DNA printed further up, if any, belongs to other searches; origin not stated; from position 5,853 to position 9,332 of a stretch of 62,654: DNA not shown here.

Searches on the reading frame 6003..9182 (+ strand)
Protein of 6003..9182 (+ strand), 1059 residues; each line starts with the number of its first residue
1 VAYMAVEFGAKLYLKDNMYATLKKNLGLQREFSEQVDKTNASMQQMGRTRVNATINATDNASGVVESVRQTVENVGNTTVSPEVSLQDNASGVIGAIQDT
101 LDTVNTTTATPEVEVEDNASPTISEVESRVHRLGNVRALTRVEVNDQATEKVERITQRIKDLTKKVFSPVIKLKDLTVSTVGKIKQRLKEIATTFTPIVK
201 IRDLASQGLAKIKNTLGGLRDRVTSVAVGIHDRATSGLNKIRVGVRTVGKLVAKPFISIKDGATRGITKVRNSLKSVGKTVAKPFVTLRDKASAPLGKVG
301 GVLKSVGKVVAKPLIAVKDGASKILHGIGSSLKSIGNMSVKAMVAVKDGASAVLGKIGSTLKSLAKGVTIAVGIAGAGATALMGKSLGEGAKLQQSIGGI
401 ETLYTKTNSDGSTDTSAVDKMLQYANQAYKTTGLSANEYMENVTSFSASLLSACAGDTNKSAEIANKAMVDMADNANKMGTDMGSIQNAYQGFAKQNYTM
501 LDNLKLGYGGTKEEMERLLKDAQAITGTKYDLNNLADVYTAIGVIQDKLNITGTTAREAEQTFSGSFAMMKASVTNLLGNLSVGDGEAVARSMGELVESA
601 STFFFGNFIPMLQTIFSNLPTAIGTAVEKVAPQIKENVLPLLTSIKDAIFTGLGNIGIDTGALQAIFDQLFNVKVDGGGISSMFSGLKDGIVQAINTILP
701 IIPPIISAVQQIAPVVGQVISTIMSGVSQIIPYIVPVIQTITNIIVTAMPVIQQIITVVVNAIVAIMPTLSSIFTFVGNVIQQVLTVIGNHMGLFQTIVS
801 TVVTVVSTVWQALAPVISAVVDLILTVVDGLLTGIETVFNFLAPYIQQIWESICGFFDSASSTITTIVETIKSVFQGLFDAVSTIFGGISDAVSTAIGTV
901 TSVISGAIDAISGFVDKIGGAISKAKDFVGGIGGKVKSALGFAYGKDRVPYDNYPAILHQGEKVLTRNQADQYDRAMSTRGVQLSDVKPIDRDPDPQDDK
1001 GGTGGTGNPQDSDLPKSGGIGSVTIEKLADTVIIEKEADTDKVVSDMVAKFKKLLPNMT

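Call 96: search_protein_families(library=phrogs, proteins=[window:6003-9182:+], max_evalue=0.00001)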
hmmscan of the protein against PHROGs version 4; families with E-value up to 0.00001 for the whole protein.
window:6003-9182:+ (1059 aa): 23 families
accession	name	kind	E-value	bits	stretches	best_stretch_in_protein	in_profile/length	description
phrog_991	-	tail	2.6e-129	434.1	2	4-668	3-643/1966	tail length tape measure protein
phrog_58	-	tail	3e-80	272.1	1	342-945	298-963/1544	tail length tape measure protein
phrog_6900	-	tail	5.1e-64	217.6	1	319-542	23-233/235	tail length tape measure protein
phrog_3981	-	tail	1.7e-50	173.7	2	346-840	14-451/584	tail length tape measure protein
phrog_1204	-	tail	2.2e-31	109.7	3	416-699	230-520/1483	tail protein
phrog_16692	-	unknown function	9.7e-30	104.7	3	98-193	57-153/1107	-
phrog_305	-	tail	1.2e-28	101.3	2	653-941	348-662/1001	tail length tape measure protein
phrog_11489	-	unknown function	7e-23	81.7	2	194-565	3-352/1717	-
phrog_1272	-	tail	9.4e-23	80.9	1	607-940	707-1060/1606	tail length tape measure protein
phrog_5493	-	tail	4.3e-22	79.3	1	322-927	427-933/1102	tail length tape measure protein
phrog_4200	-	tail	5.4e-21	75.8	1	593-924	269-587/732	tail length tape measure protein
phrog_167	-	tail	1e-18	67.5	1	348-1053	252-770/1555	tail length tape measure protein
phrog_4197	-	tail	1.3e-16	60.6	1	752-941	871-1068/1783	tail length tape measure protein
phrog_1535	-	tail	5.7e-15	55.6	1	608-939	682-1001/1152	tail length tape measure protein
phrog_17020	-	unknown function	3.9e-14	53.6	1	739-943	23-218/353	-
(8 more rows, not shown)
